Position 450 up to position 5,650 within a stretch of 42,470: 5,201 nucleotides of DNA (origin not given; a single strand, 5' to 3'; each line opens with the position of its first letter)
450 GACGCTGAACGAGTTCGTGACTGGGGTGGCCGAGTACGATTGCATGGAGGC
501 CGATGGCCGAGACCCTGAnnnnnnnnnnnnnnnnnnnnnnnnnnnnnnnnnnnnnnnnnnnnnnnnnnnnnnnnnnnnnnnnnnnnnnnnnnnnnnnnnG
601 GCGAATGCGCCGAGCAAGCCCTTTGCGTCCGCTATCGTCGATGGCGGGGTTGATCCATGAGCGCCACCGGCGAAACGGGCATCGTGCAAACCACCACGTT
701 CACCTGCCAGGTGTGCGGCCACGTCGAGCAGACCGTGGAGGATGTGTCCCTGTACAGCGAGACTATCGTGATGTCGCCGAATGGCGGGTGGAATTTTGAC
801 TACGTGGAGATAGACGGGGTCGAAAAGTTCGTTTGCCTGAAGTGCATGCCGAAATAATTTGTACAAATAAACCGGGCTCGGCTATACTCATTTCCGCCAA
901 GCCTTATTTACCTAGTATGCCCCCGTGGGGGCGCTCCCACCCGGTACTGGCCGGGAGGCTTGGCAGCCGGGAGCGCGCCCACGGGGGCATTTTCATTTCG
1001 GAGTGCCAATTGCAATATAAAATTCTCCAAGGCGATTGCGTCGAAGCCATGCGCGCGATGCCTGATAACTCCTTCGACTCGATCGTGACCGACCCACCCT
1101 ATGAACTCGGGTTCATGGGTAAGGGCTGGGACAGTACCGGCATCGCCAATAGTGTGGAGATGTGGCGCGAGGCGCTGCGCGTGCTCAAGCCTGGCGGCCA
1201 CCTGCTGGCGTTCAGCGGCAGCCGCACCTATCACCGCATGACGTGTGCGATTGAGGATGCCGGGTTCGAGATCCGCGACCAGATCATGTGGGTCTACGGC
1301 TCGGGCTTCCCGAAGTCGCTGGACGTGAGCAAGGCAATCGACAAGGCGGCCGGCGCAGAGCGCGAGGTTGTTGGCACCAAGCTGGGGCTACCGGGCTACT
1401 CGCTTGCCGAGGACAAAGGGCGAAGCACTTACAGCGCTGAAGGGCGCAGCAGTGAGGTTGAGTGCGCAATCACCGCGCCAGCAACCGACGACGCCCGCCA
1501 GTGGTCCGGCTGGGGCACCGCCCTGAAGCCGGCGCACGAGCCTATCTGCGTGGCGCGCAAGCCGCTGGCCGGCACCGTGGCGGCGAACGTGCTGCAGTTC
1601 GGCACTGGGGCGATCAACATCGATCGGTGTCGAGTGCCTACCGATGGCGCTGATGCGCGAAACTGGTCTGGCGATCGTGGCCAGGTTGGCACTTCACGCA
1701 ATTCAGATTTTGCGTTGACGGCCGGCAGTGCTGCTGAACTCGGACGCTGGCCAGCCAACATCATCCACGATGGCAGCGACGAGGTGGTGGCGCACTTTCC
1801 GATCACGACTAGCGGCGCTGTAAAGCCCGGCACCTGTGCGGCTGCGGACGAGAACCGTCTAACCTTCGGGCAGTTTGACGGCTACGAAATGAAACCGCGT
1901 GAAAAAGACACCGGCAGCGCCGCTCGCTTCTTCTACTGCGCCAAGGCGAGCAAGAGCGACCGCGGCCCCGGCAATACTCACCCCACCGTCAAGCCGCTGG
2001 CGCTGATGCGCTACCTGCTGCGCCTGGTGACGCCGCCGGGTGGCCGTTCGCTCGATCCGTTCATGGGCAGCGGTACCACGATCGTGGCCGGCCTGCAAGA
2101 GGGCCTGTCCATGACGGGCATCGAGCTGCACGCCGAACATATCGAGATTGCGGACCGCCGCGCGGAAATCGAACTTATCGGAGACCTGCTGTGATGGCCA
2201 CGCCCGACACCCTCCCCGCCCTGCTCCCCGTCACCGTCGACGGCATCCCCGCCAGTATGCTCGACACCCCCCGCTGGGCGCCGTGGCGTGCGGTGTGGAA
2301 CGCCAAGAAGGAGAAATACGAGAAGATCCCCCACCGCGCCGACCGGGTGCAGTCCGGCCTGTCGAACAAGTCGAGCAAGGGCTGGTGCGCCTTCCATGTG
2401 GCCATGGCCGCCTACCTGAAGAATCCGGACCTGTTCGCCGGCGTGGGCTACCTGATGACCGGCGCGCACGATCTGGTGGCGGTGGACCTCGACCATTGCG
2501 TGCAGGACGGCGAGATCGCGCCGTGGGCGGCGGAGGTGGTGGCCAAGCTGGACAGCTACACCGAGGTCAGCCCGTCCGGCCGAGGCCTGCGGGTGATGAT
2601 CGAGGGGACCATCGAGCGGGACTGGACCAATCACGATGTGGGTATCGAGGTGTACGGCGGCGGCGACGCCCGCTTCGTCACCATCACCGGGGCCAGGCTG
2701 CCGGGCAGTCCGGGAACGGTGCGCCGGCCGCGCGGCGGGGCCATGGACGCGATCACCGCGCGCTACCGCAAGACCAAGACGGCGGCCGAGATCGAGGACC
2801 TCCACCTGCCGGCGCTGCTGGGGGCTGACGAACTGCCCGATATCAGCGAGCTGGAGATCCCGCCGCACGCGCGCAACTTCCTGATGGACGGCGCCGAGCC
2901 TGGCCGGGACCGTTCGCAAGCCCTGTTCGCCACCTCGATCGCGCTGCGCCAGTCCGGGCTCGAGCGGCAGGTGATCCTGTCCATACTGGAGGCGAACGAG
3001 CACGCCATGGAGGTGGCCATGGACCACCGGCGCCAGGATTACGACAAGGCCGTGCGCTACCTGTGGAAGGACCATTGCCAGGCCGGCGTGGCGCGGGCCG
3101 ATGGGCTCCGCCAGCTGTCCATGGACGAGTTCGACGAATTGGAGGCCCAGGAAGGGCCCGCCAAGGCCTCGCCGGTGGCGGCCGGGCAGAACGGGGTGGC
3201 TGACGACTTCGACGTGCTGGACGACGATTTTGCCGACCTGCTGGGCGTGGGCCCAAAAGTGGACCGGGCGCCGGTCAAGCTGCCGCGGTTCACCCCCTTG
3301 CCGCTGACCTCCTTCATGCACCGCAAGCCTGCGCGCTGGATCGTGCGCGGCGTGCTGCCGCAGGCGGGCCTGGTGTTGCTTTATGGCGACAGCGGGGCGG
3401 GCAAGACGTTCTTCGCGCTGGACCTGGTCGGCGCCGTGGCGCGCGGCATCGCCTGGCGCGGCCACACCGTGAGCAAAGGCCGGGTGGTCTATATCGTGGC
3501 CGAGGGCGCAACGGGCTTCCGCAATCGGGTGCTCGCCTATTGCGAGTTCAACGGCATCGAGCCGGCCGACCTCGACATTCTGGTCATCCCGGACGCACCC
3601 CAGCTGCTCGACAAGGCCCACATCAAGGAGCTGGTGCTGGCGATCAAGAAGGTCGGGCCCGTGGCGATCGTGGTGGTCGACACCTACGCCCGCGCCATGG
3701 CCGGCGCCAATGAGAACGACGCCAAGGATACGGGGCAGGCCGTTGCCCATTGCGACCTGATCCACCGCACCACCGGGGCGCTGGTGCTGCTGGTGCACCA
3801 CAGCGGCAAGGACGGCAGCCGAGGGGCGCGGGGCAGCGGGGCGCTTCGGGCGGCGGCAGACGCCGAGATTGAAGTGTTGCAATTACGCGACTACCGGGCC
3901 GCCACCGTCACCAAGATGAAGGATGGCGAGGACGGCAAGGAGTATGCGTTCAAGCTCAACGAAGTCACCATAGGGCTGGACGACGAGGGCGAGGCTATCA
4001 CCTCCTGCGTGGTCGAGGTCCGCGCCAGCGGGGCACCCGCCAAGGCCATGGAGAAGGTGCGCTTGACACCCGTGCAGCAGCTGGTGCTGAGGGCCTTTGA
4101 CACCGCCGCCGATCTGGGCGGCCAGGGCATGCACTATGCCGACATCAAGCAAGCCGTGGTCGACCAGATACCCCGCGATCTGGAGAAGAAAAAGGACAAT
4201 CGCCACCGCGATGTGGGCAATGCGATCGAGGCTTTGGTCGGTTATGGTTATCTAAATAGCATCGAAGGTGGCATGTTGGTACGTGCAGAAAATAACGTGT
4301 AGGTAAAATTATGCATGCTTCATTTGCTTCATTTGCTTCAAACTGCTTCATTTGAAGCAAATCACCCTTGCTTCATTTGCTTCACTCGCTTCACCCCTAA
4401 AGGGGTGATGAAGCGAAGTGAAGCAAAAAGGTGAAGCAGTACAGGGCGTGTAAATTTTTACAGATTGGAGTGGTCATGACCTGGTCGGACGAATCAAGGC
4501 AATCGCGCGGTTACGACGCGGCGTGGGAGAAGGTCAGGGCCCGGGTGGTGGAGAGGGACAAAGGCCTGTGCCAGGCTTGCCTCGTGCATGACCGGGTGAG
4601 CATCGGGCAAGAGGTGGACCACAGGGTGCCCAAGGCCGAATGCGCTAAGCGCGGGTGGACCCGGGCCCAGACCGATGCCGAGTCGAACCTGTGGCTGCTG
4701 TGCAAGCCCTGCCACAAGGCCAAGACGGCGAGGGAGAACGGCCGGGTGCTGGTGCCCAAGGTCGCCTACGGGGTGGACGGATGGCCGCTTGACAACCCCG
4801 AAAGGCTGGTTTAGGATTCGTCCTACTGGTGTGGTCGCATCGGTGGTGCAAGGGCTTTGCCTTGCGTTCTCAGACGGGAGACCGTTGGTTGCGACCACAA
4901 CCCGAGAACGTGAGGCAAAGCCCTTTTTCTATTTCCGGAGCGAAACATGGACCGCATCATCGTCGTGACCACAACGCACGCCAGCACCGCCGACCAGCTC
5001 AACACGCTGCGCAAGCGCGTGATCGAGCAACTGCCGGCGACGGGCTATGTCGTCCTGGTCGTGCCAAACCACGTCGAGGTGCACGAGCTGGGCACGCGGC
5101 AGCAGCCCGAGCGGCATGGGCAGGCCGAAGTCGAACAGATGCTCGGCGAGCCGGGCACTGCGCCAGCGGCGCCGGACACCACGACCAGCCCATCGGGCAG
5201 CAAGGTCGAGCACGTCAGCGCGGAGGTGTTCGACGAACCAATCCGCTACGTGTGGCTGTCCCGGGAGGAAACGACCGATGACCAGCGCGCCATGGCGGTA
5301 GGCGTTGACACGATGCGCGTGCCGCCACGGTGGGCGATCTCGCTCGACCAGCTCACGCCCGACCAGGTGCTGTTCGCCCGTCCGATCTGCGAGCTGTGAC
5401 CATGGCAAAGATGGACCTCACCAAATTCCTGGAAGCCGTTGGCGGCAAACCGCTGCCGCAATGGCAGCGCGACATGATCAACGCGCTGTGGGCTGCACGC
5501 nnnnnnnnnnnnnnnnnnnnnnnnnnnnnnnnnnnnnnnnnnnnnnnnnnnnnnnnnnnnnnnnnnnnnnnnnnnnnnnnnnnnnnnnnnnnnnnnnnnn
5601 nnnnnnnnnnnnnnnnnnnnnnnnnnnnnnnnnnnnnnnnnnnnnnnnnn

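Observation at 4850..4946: Twin RNA elements S1 (917-1009) and S2 (4850-4946) share the same unusual architecture and the same downstream T-tract-RBS cassette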

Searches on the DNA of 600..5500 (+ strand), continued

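Call 64: search_with_rna_model(model_id=R1, source=window, start=4780, end=4980, filters=off, max_evalue=10, show_alignments=2)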
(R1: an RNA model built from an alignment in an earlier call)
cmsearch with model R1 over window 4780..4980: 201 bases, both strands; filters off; matches with E-value up to 10: 3.
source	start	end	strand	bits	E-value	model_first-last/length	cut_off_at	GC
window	4833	4935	+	18.7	1.8e-05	1-100/100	no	0.56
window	4840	4942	-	15.2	0.0002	1-100/100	no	0.57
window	4796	4823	-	1.9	1.9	1-100/100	no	0.57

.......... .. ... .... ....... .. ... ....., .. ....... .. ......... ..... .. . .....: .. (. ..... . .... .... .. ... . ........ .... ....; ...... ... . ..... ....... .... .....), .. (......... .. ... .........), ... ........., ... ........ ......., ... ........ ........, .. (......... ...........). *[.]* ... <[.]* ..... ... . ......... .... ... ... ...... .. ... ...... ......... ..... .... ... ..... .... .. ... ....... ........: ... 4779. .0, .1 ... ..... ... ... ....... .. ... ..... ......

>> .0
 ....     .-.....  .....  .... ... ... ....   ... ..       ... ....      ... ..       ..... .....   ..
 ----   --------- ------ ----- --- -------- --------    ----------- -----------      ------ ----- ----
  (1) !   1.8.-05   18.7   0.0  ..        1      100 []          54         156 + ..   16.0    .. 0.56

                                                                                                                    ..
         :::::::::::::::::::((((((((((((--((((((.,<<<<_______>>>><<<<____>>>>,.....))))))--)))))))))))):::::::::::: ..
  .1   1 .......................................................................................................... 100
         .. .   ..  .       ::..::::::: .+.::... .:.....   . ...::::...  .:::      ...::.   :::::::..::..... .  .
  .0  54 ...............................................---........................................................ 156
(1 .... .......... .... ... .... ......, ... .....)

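Call 70: search_with_rna_model(model_id=R1, sources=[L273, L274, L275, L276, L277, L278, L279, L280, L281, L282, L283, L284, L285, L286, L287, L288, L289, L290, L291, L292, L293, L294, L295, L296, L297, L298, L299, L300, L301, L302, L303, L304, L305, L306, L307, L308, L309, L310, L311, L312, L313, L314, L315, L316, L317, L318, L319, L320, L321, L322, L323, L324, L325, L326, L327, L328, L329, L330, L331, L332, L333, L334, L335, L336, L337, L338, L339, L340, L341, L342, L343, L344, L345, L346, L347, L348, L349, L350, L351, L352], max_evalue=0.1)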
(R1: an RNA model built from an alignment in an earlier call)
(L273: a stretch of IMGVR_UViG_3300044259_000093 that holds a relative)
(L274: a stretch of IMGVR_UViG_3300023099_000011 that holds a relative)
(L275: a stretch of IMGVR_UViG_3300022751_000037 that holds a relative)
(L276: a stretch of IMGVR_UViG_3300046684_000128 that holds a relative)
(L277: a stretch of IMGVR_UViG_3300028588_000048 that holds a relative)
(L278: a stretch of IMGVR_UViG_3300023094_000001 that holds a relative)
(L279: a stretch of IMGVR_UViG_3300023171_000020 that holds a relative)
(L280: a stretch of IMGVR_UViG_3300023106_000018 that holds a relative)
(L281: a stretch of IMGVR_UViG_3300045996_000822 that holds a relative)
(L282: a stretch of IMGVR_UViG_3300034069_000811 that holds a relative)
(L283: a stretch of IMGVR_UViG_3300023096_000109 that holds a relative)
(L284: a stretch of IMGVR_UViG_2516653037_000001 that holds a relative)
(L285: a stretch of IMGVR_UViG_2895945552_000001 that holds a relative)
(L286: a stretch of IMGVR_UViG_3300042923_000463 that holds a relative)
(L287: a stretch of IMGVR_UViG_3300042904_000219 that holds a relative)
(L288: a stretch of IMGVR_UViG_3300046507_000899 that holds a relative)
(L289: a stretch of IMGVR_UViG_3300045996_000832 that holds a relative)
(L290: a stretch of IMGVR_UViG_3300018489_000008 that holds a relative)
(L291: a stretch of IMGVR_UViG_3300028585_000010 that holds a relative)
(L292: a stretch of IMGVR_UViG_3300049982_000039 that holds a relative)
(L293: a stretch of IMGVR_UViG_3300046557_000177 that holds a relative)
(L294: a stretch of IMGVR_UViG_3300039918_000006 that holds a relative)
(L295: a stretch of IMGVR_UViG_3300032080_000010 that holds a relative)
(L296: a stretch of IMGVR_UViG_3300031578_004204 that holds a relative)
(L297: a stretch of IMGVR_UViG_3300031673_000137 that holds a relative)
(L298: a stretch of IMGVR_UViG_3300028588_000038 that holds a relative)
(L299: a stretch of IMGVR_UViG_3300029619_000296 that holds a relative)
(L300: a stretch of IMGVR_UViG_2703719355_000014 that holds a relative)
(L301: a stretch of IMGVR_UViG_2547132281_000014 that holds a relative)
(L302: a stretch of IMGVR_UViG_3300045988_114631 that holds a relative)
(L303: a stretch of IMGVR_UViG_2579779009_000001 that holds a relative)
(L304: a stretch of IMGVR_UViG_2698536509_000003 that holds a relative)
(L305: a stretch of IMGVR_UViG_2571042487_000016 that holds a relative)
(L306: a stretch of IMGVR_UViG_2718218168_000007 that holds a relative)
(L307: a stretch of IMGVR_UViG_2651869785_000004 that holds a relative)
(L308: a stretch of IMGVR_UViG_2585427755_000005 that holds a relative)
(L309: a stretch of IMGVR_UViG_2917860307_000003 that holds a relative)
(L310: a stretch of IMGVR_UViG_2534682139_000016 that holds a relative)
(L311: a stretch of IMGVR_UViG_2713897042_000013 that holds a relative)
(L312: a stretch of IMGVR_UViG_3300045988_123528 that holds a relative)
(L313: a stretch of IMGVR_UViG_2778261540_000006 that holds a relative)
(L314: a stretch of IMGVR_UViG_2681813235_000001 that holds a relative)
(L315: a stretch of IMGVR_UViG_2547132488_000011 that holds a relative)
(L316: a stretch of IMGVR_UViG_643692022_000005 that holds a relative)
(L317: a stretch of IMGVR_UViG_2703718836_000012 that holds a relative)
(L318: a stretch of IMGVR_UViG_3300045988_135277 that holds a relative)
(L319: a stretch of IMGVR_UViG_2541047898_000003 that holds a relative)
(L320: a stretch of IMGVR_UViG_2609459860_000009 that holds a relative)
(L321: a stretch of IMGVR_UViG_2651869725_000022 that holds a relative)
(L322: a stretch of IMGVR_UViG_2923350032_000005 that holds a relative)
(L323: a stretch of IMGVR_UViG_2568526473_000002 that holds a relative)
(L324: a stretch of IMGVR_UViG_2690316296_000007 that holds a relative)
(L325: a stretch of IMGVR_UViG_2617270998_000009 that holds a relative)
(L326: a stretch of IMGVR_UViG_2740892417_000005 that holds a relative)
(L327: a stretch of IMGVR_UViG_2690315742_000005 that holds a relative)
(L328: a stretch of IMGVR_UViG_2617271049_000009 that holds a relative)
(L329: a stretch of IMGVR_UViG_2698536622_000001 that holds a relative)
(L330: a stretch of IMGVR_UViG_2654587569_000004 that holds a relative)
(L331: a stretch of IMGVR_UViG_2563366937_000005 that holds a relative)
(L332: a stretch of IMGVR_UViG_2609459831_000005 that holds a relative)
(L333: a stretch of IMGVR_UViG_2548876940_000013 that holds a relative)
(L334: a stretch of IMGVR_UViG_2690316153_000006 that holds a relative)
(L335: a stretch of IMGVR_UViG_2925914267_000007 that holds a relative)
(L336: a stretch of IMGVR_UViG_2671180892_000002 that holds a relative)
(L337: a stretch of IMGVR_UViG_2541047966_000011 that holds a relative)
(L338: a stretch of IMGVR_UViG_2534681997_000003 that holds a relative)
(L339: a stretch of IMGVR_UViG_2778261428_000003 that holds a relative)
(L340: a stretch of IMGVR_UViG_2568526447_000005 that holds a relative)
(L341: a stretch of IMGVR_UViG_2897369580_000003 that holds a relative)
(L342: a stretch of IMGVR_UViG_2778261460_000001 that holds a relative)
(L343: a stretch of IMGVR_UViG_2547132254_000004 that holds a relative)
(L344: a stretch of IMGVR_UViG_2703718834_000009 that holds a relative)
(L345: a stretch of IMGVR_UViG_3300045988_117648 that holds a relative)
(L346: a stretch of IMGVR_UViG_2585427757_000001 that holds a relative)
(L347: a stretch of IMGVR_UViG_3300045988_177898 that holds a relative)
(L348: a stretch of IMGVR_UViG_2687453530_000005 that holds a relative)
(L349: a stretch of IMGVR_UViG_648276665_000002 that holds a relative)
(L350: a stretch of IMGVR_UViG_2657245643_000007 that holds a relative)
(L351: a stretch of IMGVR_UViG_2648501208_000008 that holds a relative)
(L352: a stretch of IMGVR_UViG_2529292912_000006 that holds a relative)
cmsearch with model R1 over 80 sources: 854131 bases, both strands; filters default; matches with E-value up to 0.1: 10.
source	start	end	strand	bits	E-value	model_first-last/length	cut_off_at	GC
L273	1980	2079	+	122.8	3.9e-33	1-100/100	no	0.57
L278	1916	2015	+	122.6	4.4e-33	1-100/100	no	0.54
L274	3224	3323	+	122.5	5e-33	1-100/100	no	0.55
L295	1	97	+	112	6.8e-30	3-100/100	5'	0.54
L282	3061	3164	+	53.5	2.6e-12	1-100/100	no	0.52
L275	3358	3462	+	36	4.7e-07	1-100/100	no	0.5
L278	1923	2022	-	30.1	2.8e-05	1-100/100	no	0.5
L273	1987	2086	-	29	5.7e-05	1-100/100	no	0.53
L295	6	103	-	28.5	8.4e-05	1-100/100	no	0.52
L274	3231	3329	-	24.5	0.0013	1-100/100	no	0.53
